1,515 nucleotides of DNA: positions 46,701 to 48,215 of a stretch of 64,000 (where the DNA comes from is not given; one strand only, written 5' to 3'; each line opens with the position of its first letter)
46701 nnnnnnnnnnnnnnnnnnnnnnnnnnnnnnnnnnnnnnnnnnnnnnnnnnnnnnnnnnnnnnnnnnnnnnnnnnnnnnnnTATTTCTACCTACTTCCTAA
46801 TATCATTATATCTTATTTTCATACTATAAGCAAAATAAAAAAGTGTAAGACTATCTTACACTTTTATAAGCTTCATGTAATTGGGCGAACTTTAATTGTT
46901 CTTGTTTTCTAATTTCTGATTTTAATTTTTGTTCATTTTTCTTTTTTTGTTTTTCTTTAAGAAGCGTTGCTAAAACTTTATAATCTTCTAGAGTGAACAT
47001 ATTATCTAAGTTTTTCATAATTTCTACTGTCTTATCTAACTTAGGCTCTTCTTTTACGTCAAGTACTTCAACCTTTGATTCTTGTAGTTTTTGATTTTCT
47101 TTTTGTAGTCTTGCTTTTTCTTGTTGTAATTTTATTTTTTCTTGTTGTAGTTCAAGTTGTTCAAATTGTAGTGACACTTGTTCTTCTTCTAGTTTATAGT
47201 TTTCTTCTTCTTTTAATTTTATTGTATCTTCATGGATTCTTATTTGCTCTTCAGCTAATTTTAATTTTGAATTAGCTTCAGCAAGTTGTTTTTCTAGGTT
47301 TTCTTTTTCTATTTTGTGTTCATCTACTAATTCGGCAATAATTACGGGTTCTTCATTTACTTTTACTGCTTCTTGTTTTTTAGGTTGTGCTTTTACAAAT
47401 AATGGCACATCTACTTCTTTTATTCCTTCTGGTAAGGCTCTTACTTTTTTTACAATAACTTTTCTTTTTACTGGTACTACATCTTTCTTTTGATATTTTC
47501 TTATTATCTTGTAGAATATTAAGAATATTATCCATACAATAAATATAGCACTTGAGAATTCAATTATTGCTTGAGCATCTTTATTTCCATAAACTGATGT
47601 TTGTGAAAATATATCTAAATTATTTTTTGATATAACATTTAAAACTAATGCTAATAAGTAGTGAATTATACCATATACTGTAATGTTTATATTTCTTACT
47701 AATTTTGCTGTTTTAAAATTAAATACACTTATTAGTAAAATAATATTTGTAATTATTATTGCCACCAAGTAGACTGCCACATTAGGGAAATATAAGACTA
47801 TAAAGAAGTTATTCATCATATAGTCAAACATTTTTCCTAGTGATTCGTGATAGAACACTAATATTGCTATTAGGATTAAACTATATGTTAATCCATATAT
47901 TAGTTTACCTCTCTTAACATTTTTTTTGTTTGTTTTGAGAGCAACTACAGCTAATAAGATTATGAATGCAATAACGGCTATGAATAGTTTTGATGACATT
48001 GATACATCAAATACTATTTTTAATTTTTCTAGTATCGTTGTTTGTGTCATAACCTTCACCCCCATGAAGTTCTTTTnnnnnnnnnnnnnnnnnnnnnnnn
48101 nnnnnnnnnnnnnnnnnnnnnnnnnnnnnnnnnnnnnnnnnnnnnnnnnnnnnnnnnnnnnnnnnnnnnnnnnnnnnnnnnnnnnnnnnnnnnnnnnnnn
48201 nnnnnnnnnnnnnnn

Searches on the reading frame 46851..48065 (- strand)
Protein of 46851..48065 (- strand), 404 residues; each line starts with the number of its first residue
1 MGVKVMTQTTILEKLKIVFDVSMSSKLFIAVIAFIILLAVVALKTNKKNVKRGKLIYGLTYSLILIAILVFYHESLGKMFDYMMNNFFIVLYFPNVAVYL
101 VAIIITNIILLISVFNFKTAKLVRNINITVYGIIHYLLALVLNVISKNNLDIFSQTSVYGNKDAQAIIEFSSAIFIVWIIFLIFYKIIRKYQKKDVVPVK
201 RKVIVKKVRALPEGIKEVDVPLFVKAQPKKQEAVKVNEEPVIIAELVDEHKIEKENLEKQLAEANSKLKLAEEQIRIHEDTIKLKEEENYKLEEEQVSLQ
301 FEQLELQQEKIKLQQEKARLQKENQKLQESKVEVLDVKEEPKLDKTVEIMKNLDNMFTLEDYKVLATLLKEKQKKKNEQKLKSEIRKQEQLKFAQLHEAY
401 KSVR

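Call 3: search_protein_families(library=pfam, proteins=[window:46851-48065:-], max_evalue=0.01)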
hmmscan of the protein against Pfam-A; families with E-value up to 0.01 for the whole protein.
window:46851-48065:- (404 aa): 1 family
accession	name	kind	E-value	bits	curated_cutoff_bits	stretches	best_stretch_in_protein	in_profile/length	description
PF20045.4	DUF6447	-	0.002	18.3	27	1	249-284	17-52/75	Family of unknown function (DUF6447)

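Call 4: search_protein_families(library=ncbifam, proteins=[window:46851-48065:-], max_evalue=0.01)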
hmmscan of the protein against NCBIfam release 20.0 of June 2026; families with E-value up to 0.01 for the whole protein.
window:46851-48065:- (404 aa): 0 families
